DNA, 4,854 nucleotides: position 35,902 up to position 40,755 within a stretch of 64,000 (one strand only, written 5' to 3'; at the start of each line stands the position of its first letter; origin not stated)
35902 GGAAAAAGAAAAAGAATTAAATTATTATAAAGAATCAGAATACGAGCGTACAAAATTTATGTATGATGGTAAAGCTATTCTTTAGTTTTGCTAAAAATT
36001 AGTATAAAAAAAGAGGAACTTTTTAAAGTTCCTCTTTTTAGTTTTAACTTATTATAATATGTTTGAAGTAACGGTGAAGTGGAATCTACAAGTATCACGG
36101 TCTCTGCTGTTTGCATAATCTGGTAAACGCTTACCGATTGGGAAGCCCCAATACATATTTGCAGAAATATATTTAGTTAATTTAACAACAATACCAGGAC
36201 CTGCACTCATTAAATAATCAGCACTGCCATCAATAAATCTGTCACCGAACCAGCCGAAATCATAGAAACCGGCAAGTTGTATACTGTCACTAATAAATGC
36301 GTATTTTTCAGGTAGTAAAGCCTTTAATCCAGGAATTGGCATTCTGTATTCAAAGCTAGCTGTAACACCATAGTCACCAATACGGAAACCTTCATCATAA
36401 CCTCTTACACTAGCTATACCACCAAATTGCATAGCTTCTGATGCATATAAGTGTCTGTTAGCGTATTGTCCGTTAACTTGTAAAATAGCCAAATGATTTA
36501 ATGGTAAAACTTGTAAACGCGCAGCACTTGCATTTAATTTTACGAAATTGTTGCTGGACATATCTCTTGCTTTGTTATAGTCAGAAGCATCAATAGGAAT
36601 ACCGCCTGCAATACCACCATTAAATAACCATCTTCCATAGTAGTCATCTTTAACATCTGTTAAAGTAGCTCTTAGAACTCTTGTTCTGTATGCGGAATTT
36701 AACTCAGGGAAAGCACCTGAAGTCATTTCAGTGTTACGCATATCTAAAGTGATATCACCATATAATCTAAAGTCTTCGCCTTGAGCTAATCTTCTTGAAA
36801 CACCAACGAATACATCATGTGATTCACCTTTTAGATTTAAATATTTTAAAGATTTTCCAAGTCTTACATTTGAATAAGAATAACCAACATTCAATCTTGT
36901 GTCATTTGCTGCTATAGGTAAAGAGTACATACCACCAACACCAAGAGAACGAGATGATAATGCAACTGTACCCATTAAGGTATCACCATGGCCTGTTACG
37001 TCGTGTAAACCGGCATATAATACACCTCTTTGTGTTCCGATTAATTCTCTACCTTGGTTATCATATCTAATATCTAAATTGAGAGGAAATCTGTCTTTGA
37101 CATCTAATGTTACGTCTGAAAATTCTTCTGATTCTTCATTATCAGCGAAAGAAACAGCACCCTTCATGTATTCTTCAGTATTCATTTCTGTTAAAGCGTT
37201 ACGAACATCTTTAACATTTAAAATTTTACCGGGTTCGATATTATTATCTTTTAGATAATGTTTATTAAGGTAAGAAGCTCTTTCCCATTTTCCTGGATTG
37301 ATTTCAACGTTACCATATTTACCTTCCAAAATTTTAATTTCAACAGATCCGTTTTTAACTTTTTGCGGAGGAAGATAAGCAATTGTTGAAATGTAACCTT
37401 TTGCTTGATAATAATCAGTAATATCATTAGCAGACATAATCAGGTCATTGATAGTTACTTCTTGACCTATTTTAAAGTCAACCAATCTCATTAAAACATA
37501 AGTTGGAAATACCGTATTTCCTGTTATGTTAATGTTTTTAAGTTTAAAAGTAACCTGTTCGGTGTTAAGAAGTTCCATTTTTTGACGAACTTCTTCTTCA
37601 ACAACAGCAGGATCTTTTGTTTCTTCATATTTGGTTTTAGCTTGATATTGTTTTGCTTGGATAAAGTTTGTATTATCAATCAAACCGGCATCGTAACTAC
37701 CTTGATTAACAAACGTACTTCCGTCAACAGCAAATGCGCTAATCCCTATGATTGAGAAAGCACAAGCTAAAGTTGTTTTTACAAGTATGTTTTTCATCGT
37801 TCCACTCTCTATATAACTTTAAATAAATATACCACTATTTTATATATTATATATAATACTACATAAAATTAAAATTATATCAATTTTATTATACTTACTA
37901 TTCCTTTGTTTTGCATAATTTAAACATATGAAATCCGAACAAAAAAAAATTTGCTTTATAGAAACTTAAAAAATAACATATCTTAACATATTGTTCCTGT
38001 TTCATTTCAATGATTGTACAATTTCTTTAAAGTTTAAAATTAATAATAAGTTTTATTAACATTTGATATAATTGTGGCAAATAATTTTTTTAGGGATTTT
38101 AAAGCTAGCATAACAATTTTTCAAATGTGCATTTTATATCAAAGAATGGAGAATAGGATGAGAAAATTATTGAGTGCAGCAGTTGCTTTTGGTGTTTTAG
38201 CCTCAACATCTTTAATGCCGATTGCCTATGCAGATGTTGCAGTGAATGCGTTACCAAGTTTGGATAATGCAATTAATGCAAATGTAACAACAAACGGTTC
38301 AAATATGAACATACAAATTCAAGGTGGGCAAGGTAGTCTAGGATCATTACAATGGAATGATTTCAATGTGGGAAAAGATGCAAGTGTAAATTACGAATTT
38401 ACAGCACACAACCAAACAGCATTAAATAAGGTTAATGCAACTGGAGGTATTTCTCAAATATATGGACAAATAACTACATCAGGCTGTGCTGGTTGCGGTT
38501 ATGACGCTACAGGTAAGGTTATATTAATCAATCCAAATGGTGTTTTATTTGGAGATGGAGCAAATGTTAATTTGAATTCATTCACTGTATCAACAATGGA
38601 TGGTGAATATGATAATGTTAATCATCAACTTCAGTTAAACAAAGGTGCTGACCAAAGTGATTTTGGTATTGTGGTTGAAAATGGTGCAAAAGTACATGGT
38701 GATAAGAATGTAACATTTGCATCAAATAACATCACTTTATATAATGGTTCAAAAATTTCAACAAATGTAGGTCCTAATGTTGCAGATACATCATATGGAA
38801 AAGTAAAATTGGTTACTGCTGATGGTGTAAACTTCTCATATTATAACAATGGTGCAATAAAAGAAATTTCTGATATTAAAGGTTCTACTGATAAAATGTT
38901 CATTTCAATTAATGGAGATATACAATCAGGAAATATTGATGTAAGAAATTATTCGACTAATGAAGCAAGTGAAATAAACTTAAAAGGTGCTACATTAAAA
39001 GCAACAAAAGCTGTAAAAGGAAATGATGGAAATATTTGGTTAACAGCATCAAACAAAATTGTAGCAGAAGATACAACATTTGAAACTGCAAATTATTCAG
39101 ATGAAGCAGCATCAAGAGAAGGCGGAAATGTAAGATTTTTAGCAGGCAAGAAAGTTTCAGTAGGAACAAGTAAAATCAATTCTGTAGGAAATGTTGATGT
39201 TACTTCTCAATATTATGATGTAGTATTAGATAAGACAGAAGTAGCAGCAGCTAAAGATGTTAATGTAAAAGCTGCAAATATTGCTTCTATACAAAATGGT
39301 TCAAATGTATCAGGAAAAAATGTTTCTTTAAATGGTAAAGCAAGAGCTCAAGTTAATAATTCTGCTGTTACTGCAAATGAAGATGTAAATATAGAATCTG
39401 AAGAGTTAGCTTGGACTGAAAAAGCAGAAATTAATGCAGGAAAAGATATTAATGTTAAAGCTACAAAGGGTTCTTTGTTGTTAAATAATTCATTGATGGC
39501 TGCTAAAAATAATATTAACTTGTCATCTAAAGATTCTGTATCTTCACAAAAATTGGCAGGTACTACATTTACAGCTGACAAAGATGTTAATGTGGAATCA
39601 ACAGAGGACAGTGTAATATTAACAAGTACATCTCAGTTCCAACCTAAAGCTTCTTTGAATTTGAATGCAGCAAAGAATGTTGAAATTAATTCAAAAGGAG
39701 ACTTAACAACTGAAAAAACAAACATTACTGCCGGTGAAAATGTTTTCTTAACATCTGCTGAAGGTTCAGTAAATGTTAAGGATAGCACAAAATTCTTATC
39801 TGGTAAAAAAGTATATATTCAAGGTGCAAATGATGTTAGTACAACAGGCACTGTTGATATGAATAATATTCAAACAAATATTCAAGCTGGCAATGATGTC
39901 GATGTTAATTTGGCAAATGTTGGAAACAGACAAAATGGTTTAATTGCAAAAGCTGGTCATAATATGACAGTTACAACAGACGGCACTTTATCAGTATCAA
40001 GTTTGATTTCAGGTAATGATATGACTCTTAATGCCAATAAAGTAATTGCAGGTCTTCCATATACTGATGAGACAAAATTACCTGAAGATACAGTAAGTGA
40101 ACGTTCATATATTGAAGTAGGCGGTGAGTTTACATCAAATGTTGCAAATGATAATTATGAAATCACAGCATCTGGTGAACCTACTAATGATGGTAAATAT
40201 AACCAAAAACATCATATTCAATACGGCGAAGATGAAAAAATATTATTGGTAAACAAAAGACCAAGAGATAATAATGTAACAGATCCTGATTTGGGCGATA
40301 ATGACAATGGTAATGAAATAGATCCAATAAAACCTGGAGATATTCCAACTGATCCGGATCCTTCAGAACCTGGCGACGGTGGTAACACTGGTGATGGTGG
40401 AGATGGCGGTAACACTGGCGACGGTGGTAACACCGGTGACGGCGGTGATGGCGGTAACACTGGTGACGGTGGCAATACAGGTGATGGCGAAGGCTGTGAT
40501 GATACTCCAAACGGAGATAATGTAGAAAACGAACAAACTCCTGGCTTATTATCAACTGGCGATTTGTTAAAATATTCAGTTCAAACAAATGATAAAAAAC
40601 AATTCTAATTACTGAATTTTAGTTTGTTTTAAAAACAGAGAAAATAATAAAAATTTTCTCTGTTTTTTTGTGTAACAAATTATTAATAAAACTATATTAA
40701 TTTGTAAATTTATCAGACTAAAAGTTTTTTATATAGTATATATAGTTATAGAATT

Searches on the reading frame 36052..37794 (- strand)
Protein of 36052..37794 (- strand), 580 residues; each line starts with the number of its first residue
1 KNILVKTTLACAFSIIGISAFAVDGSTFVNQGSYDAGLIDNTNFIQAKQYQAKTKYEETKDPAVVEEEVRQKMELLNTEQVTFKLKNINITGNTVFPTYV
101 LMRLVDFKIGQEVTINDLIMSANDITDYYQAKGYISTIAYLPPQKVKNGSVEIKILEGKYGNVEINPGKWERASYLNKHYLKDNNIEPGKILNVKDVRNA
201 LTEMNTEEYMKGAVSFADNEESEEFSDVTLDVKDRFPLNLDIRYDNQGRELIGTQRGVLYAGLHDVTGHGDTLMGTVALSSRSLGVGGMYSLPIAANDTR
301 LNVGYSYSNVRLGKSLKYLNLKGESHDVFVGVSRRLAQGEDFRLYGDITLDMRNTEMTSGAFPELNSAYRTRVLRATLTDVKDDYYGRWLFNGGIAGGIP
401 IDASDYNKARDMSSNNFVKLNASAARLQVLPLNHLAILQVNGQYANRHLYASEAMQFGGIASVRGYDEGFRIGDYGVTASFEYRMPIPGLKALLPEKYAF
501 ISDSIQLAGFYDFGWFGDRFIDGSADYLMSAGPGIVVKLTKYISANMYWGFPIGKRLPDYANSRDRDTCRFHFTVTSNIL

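Call 8: search_protein_families(library=pfam, proteins=[window:36052-37794:-], max_evalue=0.001)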
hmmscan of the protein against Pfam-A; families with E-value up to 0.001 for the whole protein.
window:36052-37794:- (580 aa): 4 families
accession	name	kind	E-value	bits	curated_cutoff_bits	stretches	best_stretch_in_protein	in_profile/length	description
PF08479.16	POTRA_2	-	4.9e-19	68.4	24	1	83-158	1-76/76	POTRA domain, ShlB-type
PF03865.19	ShlB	-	1.3e-18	67.9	22.7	1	226-532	3-306/311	Haemolysin secretion/activation protein ShlB/FhaC/HecB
PF07244.20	POTRA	-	7.1e-10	39.9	21.3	1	84-158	2-79/79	Surface antigen variable number repeat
PF01103.29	Omp85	-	5.1e-08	33.2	24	1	280-575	58-321/325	Omp85 superfamily domain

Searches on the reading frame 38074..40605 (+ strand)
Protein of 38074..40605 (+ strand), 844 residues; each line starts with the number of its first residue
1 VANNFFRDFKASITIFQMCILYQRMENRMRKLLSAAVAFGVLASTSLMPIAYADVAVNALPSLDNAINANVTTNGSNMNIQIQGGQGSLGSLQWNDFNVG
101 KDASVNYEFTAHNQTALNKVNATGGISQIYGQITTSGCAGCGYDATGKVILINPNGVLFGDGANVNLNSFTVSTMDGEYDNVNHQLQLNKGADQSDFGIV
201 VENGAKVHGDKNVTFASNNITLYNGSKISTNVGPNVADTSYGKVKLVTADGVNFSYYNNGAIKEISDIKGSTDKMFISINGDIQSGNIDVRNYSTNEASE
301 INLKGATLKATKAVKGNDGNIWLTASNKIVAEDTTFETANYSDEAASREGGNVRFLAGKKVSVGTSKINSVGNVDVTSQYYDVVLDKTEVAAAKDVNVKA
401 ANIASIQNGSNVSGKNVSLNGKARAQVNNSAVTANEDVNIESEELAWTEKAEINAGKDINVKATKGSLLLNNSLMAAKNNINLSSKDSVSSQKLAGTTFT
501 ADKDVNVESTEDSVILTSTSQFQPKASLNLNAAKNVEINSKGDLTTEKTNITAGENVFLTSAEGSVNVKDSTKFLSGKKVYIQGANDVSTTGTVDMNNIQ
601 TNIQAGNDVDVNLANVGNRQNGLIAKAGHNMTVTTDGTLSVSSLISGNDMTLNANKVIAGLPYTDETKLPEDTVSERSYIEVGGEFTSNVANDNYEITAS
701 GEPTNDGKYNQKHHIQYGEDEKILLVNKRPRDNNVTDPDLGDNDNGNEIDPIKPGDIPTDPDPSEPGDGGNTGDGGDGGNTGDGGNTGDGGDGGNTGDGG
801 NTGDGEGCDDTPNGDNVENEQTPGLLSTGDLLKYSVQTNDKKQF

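Call 8: search_protein_families(library=pfam, proteins=[window:38074-40605:+], max_evalue=0.001)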
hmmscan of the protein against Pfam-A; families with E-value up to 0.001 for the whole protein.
window:38074-40605:+ (844 aa): 1 family
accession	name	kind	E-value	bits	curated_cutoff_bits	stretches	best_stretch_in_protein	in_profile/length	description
PF05860.19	TPS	-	1.3e-14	55.2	33.5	1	66-321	8-250/252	TPS secretion domain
